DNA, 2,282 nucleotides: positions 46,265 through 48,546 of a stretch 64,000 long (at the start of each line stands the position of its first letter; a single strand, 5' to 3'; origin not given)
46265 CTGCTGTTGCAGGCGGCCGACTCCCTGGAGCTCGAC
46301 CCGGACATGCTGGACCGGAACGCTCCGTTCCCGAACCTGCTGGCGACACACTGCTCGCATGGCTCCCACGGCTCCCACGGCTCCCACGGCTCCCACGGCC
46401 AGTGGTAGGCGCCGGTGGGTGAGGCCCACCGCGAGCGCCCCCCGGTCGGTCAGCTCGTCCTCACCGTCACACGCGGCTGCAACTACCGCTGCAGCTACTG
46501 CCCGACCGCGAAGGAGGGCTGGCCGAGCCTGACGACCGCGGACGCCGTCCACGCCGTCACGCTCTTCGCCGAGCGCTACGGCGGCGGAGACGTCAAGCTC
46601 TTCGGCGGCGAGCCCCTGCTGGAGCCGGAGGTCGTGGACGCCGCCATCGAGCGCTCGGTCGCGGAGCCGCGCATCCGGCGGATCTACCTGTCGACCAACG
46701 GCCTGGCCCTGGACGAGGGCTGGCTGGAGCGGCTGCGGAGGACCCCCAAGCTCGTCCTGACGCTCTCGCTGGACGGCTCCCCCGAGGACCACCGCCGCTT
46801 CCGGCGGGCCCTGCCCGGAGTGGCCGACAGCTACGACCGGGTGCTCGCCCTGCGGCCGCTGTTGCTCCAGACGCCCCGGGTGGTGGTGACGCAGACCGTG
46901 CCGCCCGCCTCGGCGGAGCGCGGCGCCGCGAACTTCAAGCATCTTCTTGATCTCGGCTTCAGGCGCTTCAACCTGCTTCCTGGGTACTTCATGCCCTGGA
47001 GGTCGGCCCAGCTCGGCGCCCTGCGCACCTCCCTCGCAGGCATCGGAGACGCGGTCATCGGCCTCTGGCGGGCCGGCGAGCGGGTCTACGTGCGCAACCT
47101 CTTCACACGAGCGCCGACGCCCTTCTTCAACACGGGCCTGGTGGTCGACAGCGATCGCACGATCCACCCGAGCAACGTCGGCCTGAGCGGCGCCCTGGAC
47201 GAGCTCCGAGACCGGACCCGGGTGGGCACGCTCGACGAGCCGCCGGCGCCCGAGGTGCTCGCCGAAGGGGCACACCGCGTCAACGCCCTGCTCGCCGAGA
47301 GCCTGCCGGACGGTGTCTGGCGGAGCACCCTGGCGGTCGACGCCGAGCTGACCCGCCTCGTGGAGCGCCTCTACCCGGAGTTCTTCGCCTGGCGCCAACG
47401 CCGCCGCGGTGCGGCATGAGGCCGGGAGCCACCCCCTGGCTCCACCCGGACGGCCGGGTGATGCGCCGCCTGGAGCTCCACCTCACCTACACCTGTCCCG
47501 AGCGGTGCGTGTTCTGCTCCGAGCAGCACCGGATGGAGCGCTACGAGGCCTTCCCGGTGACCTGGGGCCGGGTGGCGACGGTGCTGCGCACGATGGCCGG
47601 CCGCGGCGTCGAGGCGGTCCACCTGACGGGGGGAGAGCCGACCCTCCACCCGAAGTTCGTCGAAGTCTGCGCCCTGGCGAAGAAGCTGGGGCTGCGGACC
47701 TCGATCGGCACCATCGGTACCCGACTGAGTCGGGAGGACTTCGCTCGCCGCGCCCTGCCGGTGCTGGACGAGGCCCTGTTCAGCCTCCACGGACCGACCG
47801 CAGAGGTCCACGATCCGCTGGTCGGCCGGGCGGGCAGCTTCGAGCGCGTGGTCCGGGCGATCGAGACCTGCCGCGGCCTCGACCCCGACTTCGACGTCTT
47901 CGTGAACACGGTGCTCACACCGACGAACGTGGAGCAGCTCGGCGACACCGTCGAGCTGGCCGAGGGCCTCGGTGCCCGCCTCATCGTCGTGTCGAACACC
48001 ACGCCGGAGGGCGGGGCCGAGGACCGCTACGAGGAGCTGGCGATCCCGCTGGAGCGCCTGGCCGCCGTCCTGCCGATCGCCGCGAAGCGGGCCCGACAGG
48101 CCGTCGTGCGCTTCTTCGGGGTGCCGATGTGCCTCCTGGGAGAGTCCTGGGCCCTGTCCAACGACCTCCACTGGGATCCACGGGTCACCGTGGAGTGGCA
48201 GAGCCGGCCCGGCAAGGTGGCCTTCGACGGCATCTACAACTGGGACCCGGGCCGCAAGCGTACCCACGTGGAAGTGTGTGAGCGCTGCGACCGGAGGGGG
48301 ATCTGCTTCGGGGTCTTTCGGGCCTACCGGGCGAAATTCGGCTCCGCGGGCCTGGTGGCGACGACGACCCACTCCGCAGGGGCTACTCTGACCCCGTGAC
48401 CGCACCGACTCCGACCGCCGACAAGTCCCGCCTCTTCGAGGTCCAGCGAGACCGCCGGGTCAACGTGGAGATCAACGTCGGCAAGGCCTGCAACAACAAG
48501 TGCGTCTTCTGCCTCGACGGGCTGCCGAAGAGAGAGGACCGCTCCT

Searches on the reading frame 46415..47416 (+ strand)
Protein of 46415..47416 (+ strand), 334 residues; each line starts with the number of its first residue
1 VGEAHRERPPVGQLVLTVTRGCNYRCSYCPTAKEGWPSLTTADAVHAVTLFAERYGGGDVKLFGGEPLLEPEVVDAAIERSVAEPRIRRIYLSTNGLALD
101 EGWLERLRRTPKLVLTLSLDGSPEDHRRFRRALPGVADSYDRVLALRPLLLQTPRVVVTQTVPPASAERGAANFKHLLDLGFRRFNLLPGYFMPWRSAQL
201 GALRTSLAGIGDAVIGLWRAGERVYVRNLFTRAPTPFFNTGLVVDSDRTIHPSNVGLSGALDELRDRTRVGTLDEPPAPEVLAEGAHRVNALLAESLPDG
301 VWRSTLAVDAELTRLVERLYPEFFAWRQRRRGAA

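Call 9: search_protein_families(library=ncbifam, proteins=[window:46415-47416:+], max_evalue=0.1)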
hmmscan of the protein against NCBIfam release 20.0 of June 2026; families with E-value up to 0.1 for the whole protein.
window:46415-47416:+ (334 aa): 74 families (the best 25 are shown)
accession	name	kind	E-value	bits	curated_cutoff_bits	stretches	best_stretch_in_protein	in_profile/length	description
NF047865.1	rSAM_PapB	equivalog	5.8e-21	75.1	340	1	13-231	4-229/330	PapB family radical SAM/SPASM ranthipeptide maturase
TIGR02666.1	moaA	equivalog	2e-12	46.8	284.05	1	13-121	11-124/336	GTP 3',8-cyclase MoaA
TIGR02668.1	moaA_archaeal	equivalog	8e-12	44.7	325.25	1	10-101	8-99/303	GTP 3',8-cyclase MoaA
TIGR03974.1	rSAM_six_Cys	equivalog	8.6e-12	44.6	425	1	7-147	92-241/451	thioether cross-link-forming SCIFF peptide maturase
TIGR04068.1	rSAM_ocin_clost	equivalog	1.2e-11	44.2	500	1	11-144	83-226/462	Cys-rich peptide radical SAM maturase CcpM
TIGR04064.1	rSAM_nif11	equivalog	9.1e-11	41.1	518.7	1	5-189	71-262/459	nif11-like peptide radical SAM maturase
NF001199.0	PRK00164.2-1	equivalog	1.8e-10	40.5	231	1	10-101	10-101/308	GTP 3',8-cyclase MoaA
TIGR03470.1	HpnH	equivalog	8e-10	38.2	225.05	1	14-192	30-202/318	adenosyl-hopene transferase HpnH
TIGR03906.1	quino_hemo_SAM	equivalog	1.5e-09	37.1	453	1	7-153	89-245/467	quinohemoprotein amine dehydrogenase maturation protein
TIGR04115.1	rSAM_Cxxx_rpt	equivalog_domain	7.6e-09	35.5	350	1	15-215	5-221/359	radical SAM peptide maturase, CXXX-repeat target family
TIGR04546.1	rSAM_ahbC_deAc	equivalog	1.2e-08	34.2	650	1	14-144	41-166/390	12,18-didecarboxysiroheme deacetylase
TIGR04545.1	rSAM_ahbD_hemeb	equivalog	3.4e-08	33.3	500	1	17-137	5-124/339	heme b synthase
NF038283.1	viperin_w_prok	equivalog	4.6e-08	32.6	180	1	18-124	8-119/281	viperin family antiviral radical SAM protein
NF049973.1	radical_Rv1681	equivalog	6.9e-08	31.8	380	1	12-179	72-235/326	Rv1681 family radical SAM protein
TIGR04347.1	pseudo_SAM_Halo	equivalog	1.7e-07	30.9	525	1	6-131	35-156/390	TIGR04347 family pseudo-SAM/SPASM protein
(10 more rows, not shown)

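Call 10: search_protein_families(library=pfam, proteins=[window:46415-47416:+], max_evalue=0.1)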
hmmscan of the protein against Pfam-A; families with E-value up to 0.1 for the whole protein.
window:46415-47416:+ (334 aa): 2 families
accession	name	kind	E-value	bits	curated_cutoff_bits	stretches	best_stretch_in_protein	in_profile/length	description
PF04055.27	Radical_SAM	-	3.4e-19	70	29.5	1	17-132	2-122/166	Radical SAM superfamily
PF13353.11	Fer4_12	-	0.0039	17.9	22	1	16-99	9-94/137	4Fe-4S single cluster domain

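Call 32: search_protein_families(library=padloc, proteins=[window:46415-47416:+], max_evalue=0.1)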
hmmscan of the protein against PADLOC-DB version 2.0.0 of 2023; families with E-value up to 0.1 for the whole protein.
window:46415-47416:+ (334 aa): 2 families
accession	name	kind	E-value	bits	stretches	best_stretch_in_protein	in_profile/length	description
PDLC02903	pVip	-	1e-10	39.5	1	17-125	5-106/257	Viperins not associated with kinases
PDLC02904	pVip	-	1.3e-05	22.8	1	18-122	9-110/262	Viperins associated with kinases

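Call 43: search_solved_structures(query=window:46415-47416:+, max_evalue=0.001)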
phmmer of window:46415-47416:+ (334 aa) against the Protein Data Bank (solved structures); distinct sequences matched with E-value up to 0.001: 9.
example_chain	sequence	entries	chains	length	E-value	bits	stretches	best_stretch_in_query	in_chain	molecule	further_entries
5wgg_A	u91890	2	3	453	6.4e-07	32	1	11-187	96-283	Radical SAM domain protein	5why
4k37_A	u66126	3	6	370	0.00015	24.3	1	9-143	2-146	Anaerobic sulfatase-maturating enzyme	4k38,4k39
2fb2_A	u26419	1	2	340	0.00016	24.2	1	10-101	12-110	Molybdenum cofactor biosynthesis protein A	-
4k36_A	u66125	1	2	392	0.00017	24.1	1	9-143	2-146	Anaerobic sulfatase-maturating enzyme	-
6efn_A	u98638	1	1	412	0.00037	23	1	15-168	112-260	Sporulation killing factor maturation protein SkfB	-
1tv7_A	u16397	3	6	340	0.0004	22.8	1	10-101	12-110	Molybdenum cofactor biosynthesis protein A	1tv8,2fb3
7vob_C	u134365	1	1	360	0.00058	22.3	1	14-156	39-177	Cytosylglucuronate decarboxylase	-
7voc_C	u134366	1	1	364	0.0006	22.3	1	14-156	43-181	Cytosylglucuronate decarboxylase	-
7wzv_A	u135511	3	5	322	0.00078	21.9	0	16-102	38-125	4Fe-4S cluster-binding domain-containing protein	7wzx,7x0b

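Call 85: find_related_loci(query=window:46415-47416:+, collection=metagenome_contigs, flank=3000)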
Query window:46415-47416:+ (334 aa) in metagenome_contigs; peptide patterns used: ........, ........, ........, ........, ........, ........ (x = any residue, [..] = any of these).
229 stretches matched a pattern; 73 encode a relative of the query (tblastn E <= 1e-3); 73 distinct loci.
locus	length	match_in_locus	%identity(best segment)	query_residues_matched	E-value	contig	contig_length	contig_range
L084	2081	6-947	71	12-324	3e-160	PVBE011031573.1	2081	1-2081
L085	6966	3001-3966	66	13-334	9e-140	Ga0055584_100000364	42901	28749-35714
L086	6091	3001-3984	63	1-330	5e-138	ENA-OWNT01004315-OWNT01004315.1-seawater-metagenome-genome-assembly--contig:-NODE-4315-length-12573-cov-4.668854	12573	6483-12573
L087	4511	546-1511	65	13-330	2e-134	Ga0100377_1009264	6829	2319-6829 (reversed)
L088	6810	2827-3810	63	8-334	3e-134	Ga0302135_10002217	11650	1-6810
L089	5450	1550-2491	66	12-325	1e-134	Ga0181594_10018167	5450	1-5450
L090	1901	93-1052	63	14-334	2e-143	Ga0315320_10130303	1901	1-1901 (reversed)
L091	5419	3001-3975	63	9-332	5e-133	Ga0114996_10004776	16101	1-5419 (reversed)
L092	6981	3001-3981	62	10-333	4e-133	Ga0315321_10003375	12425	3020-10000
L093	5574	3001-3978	64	7-330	1e-131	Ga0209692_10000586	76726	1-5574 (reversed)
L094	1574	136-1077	65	11-324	6e-142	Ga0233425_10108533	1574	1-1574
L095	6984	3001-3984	61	1-330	1e-130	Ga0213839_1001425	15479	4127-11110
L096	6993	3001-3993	61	6-333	7e-131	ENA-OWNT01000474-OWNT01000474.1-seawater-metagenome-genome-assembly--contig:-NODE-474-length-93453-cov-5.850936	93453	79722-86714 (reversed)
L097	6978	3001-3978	63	8-333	3e-130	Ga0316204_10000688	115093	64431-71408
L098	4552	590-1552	64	14-334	3e-130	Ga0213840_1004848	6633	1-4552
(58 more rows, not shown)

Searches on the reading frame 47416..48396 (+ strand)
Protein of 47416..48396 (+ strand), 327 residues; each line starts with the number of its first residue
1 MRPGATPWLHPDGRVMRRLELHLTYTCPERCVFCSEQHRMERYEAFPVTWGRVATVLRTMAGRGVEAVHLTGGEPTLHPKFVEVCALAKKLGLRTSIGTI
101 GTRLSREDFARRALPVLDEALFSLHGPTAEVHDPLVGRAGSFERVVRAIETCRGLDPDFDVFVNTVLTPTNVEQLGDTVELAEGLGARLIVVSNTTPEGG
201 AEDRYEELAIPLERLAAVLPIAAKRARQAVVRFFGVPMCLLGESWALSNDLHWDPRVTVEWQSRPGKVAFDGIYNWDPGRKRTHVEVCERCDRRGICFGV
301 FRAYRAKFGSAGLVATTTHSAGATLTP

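Call 9: search_protein_families(library=ncbifam, proteins=[window:47416-48396:+], max_evalue=0.1)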
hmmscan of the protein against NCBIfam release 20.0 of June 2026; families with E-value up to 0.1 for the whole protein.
window:47416-48396:+ (327 aa): 58 families (the best 25 are shown)
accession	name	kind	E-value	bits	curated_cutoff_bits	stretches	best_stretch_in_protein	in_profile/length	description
NF038332.1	rSAM_rare_HxsC4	exception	1.1e-22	80.7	500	1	17-221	14-220/335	radical SAM protein HxsC4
TIGR04545.1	rSAM_ahbD_hemeb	equivalog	3.9e-21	75.8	500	1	22-207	5-187/339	heme b synthase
TIGR02109.1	PQQ_syn_pqqE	equivalog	8.2e-20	71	381.35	1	21-209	11-196/358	pyrroloquinoline quinone biosynthesis protein PqqE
TIGR03962.1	mycofact_rSAM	equivalog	2.6e-19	69.6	265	1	21-209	16-199/339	mycofactocin radical SAM maturase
TIGR03977.1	rSAM_pair_HxsC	equivalog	1.4e-18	66.9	267.9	1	21-244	29-256/292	His-Xaa-Ser system radical SAM maturase HxsC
TIGR02668.1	moaA_archaeal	equivalog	1.2e-17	63.9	325.25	1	13-227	6-218/303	GTP 3',8-cyclase MoaA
NF045574.1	sacti_mat_StsB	exception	1.4e-16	60.4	625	1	23-203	102-278/466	StsB family radical SAM/SPASM domain sactipeptide maturase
TIGR04053.2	TIGR04053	equivalog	1.7e-16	60.4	395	1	24-205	15-196/366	TIGR04053 family radical SAM/SPASM domain-containing protein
NF038283.1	viperin_w_prok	equivalog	4.5e-16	58.8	180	1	20-174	5-169/281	viperin family antiviral radical SAM protein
TIGR02666.1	moaA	equivalog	1.1e-15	57.4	284.05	1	13-188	6-186/336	GTP 3',8-cyclase MoaA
TIGR04347.1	pseudo_SAM_Halo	equivalog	4.1e-15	55.9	525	1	22-185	43-202/390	TIGR04347 family pseudo-SAM/SPASM protein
TIGR04251.1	SCM_rSAM_ScmF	equivalog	4.8e-15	55.8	400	1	17-205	4-192/353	SynChlorMet cassette radical SAM/SPASM protein ScmF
NF001199.0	PRK00164.2-1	equivalog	3.6e-14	52.6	231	1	13-224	8-218/308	GTP 3',8-cyclase MoaA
TIGR04317.1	W_rSAM_matur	equivalog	9.7e-14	51.2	380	1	16-198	3-187/349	tungsten cofactor oxidoreductase radical SAM maturase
TIGR04051.1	rSAM_NirJ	equivalog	3.8e-13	49.1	515.45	1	27-188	12-169/354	heme d1 biosynthesis radical SAM protein NirJ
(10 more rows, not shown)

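Call 10: search_protein_families(library=pfam, proteins=[window:47416-48396:+], max_evalue=0.1)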
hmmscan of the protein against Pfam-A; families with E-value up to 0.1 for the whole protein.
window:47416-48396:+ (327 aa): 4 families
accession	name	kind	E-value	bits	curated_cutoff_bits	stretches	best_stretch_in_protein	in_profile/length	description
PF04055.27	Radical_SAM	-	3.7e-23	82.9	29.5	1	23-182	3-166/166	Radical SAM superfamily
PF13353.11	Fer4_12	-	0.02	15.6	22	1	24-91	12-77/137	4Fe-4S single cluster domain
PF00590.25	TP_methylase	-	0.036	14.4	27.8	0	22-92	40-108/212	Tetrapyrrole (Corrin/Porphyrin) Methylases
PF01261.30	AP_endonuc_2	-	0.08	13.1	31.1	0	171-225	66-118/249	Xylose isomerase-like TIM barrel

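Call 32: search_protein_families(library=padloc, proteins=[window:47416-48396:+], max_evalue=0.1)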
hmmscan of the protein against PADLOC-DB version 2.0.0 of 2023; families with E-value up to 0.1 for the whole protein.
window:47416-48396:+ (327 aa): 3 families
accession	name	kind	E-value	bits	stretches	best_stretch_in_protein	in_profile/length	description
PDLC02903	pVip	-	6.4e-17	59.9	1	20-179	3-158/257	Viperins not associated with kinases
PDLC02904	pVip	-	2.9e-15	54.5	1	21-174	7-156/262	Viperins associated with kinases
PDLC02905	pVip-kinase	-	5.1e-06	24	1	19-113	184-280/474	Viperin-kinase fusion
